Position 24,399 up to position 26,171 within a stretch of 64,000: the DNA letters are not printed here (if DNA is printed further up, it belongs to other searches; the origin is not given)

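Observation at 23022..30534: Translationally coupled methyltransferase-glycosyltransferase cluster suggesting a lipid-linked methyl-sugar modification pathway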

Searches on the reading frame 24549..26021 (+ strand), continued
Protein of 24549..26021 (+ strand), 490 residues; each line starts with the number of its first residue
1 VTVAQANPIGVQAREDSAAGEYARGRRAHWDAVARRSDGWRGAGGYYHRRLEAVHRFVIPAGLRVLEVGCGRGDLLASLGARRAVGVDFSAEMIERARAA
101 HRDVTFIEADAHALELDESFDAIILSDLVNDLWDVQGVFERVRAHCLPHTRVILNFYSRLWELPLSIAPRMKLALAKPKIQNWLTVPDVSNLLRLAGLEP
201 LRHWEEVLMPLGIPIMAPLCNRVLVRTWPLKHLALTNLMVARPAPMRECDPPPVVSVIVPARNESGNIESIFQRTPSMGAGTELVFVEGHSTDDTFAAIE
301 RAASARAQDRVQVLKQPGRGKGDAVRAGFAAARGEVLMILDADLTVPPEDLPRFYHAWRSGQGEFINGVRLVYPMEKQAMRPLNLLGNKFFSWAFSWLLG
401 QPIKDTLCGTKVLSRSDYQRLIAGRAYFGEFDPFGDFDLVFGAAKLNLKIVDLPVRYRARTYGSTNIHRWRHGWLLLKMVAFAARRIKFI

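Call 50: predict_structure(alignment_id=A1)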
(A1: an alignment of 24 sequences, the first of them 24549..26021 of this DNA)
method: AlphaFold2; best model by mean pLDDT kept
length: 490 residues; sequences in the alignment: 24
mean_pLDDT: 77.8   pTM: 0.79
mean pLDDT of the five models: 77.8, 77.0, 76.3, 74.6, 71.7
residues with pLDDT >= 90: 138; 70-90: 197; 50-70: 123; < 50: 32
segments of 3 or more residues with pLDDT < 50: 1-14, 459-468, 487-490
pLDDT, mean of each block of 10 residues (from residue 1): 39 57 82 77 71 84 92 89 93 91 93 92 91 91 93 87 71 58 84 95 75 64 68 80 78 91 84 89 91 88 79 84 86 93 69 91 84 53 68 68 67 89 67 63 82 69 46 64 53
secondary structure, 60 per line:
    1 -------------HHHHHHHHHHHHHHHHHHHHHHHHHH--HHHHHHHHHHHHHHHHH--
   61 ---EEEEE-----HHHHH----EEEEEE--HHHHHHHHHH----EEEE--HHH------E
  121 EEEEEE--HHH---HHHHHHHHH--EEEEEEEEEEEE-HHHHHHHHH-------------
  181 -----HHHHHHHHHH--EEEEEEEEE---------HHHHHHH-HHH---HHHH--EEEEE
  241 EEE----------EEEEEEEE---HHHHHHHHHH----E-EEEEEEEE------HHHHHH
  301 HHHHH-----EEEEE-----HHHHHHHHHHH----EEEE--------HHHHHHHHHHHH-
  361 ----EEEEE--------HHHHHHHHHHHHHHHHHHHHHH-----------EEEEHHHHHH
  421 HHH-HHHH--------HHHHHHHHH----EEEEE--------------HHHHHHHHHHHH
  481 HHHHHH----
elements in order: H14-39 H42-58 E64-68 H74-78 E83-88 H91-100 E105-108 E120-126 H135-143 E146-157 H159-167 H186-195 E198-206 H216-222 H230-233 E236-243 E254-261 H265-274 E281-288 H295-305 E311-315 H321-331 E336-339 H348-359 E365-369 H378-399 E411-414 H415-423 H425-428 H437-445 E450-454 H469-486

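Call 53: fold_search(model_id=the predicted structure, library=pdb)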
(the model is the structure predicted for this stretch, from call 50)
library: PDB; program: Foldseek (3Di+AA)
matches with E <= 10: 1906; with E <= 0.001: 1140
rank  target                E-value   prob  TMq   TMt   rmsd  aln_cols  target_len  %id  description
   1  9bhc_B                8.3e-14  1.00  0.38  0.59   3.4       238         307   20  Salmonella undecaprenyl-phosphate 4-deoxy-4-formamido-L-arabinose transferase (ArnC) (released 2025-02-12)
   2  9bhc_A                1.1e-13  1.00  0.38  0.59   3.7       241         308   21  Salmonella undecaprenyl-phosphate 4-deoxy-4-formamido-L-arabinose transferase (ArnC) (released 2025-02-12)
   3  9b77_A                1.5e-13  1.00  0.37  0.56   3.7       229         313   20  Cryo-EM Structure of the Glycosyltransferase ArnC from Salmonella enterica in the Apo State Determined on Krios micros (released 2025-02-05)
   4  8vxh_A                7.5e-13  1.00  0.37  0.57   3.7       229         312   20  Cryo-EM Structure of the Glycosyltransferase ArnC from Salmonella enterica in the Apo State Determined on Talos Arctic (released 2025-02-05)
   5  9asc_A                2.3e-12  1.00  0.39  0.58   3.3       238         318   21  Cryo-EM Structure of the Glycosyltransferase ArnC from Salmonella enterica in the UDP-bound State Determined on Talos  (released 2025-02-05)
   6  9bhe_A                1.3e-11  1.00  0.38  0.58   3.4       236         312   22  Salmonella undecaprenyl-phosphate 4-deoxy-4-formamido-L-arabinose transferase (ArnC) bound to UDP (released 2025-02-12)
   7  5mlz                  1.4e-11  1.00  0.33  0.44   5.9       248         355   26  Dolichyl phosphate mannose synthase in complex with GDP and Mg2+ (released 2017-08-09)
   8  9hwj_A                1.7e-11  1.00  0.36  0.56   7.9       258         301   19  Structure of Undecaprenyl-phosphate 4-deoxy-4-formamido-L-arabinose transferase embedded in nanodisc (released 2026-01-14)
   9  9bhe_B                1.8e-11  1.00  0.38  0.58   3.3       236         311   22  Salmonella undecaprenyl-phosphate 4-deoxy-4-formamido-L-arabinose transferase (ArnC) bound to UDP (released 2025-02-12)
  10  1ri1                  3.8e-11  1.00  0.31  0.56   7.6       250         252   16  Structure and mechanism of mRNA cap (guanine N-7) methyltransferase (released 2004-02-03)
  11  3ccf_A                5.4e-11  1.00  0.28  0.54  10.7       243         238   19  Crystal structure of putative methyltransferase (YP_321342.1) from Anabaena variabilis ATCC 29413 at 1.90 A resolution (released 2008-03-11)
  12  6f5z_B                6.8e-11  1.00  0.35  0.71   5.9       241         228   21  Complex between the Haloferax volcanii Trm112 methyltransferase activator and the Hvo_0019 putative methyltransferase (released 2018-07-11)
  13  9ep0                  7.7e-11  1.00  0.34  0.46   5.3       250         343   23  Dolichyl phosphate mannose synthase in complex with donor (GDP-Man) and traces of acceptor (Dol55P) and product (Dol55P- (released 2025-10-01)
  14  9nyd_A                9.7e-11  1.00  0.39  0.59   3.1       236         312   21  Cryo-EM structure of the glycosyltransferase GtrB in the pre-catalysis and product-bound state (released 2025-12-17)
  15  5mm1                  1.2e-10  1.00  0.34  0.47   5.2       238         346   26  Dolichyl phosphate mannose synthase in complex with GDP and dolichyl phosphate mannose (released 2017-08-09)
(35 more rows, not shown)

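Call 71: search_protein_families(library=pfam, proteins=[L005:3582-4952:+, L025:2648-3979:-], max_evalue=0.01)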
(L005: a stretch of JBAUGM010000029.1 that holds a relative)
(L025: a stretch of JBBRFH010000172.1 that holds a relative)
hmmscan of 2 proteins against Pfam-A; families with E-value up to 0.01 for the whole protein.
L005:3582-4952:+ (457 aa): 1 family
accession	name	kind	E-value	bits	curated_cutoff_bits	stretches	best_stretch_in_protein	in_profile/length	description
PF09594.16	GT87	-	2.5e-12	47.5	25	1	87-328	1-214/237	Glycosyltransferase family 87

L025:2648-3979:- (443 aa): 1 family
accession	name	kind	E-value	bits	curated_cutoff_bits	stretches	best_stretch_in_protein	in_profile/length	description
PF09594.16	GT87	-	1.8e-09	38.1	25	1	99-355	3-231/237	Glycosyltransferase family 87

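Call 76: search_protein_families(library=pfam, proteins=[L002:1321-3879:-, L010:8025-9944:+, L013:5487-7412:+, L019:1750-3714:-, L022:7711-9810:-, L024:11392-13428:+, L031:8755-10002:+, L032:8151-9857:+, L035:561-2363:+, L078:1544-2923:+], max_evalue=0.01)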
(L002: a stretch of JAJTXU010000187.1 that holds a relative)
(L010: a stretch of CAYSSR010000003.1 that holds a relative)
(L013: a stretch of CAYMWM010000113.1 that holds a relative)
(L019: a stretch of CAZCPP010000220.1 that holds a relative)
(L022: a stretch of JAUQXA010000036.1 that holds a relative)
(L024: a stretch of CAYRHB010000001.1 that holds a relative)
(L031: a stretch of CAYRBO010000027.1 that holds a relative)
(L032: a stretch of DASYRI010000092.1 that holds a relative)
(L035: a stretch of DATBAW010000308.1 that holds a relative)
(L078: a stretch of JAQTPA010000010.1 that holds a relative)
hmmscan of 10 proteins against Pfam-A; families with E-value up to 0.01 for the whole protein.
L002:1321-3879:- (852 aa): 1 family
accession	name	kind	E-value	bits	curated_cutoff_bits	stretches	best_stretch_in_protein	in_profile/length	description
PF13231.12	PMT_2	-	8.2e-06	26.6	26.1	1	298-463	4-158/160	Dolichyl-phosphate-mannose-protein mannosyltransferase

L010:8025-9944:+ (639 aa): 1 family
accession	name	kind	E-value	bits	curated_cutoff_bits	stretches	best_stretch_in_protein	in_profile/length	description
PF13231.12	PMT_2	-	1.7e-11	45.1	26.1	1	90-239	4-148/160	Dolichyl-phosphate-mannose-protein mannosyltransferase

L013:5487-7412:+ (641 aa): 31 families (the best 25 are shown)
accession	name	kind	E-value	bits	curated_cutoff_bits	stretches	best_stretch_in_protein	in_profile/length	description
PF13414.12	TPR_11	-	1.3e-46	156.4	26.8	4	508-547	3-42/42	TPR repeat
PF07719.23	TPR_2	-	2.6e-41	136.7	27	5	500-531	2-33/34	Tetratricopeptide repeat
PF00515.34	TPR_1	-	1.1e-37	126.8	27.8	4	535-566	3-34/34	Tetratricopeptide repeat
PF13431.12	TPR_17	-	1.7e-32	109.4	24.4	3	556-587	2-33/34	Tetratricopeptide repeat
PF13181.12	TPR_8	-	3.9e-31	105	25.7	3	535-566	3-34/34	Tetratricopeptide repeat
PF13432.12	TPR_16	-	5.2e-27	94.4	32.7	5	538-598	2-62/65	Tetratricopeptide repeat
PF14559.12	TPR_19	-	6.9e-26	90.8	25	4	441-502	1-62/68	Tetratricopeptide repeat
PF13428.12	TPR_14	-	3.7e-20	70.8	23.5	2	573-610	7-44/44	Tetratricopeptide repeat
PF13424.12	TPR_12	-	2.9e-16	59.9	30.1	2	500-563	4-75/77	Tetratricopeptide repeat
PF23914.1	TPR_CcmH_CycH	-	2.1e-15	57.4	42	1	428-532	47-154/158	Cytochrome c-type biogenesis protein H TPR domain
PF24575.1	TPR_Slam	-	9.4e-14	52.2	35.2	1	574-622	54-102/104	Surface lipoprotein assembly modifier, N-terminal TPR repeats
PF13176.12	TPR_7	-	1.6e-12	46.9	27.9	0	570-598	2-30/36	Tetratricopeptide repeat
PF13429.12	TPR_15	-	1.5e-10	41.5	26.2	1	463-592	144-273/280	Tetratricopeptide repeat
PF13374.12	TPR_10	-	1.6e-10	41.1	27.5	1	571-596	6-31/42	Tetratricopeptide repeat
PF13231.12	PMT_2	-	3.3e-10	40.9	26.1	1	85-203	15-128/160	Dolichyl-phosphate-mannose-protein mannosyltransferase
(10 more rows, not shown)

L019:1750-3714:- (654 aa): 0 families

L022:7711-9810:- (699 aa): 0 families

L024:11392-13428:+ (678 aa): 0 families

L031:8755-10002:+ (415 aa): 1 family
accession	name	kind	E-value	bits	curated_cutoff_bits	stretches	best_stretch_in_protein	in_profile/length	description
PF07690.21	MFS_1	-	1e-38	133.6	33.4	2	41-370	2-347/347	Major Facilitator Superfamily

L032:8151-9857:+ (568 aa): 1 family
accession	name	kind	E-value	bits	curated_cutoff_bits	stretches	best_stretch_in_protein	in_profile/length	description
PF13231.12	PMT_2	-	9.8e-08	32.8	26.1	1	92-256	2-157/160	Dolichyl-phosphate-mannose-protein mannosyltransferase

L035:561-2363:+ (600 aa): 0 families

L078:1544-2923:+ (459 aa): 2 families
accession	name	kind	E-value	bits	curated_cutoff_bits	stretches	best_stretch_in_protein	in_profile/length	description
PF02366.24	PMT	-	5.5e-08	33.1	22.7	1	191-338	85-241/245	Dolichyl-phosphate-mannose-protein mannosyltransferase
PF13231.12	PMT_2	-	2.5e-07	31.5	26.1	1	190-328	23-158/160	Dolichyl-phosphate-mannose-protein mannosyltransferase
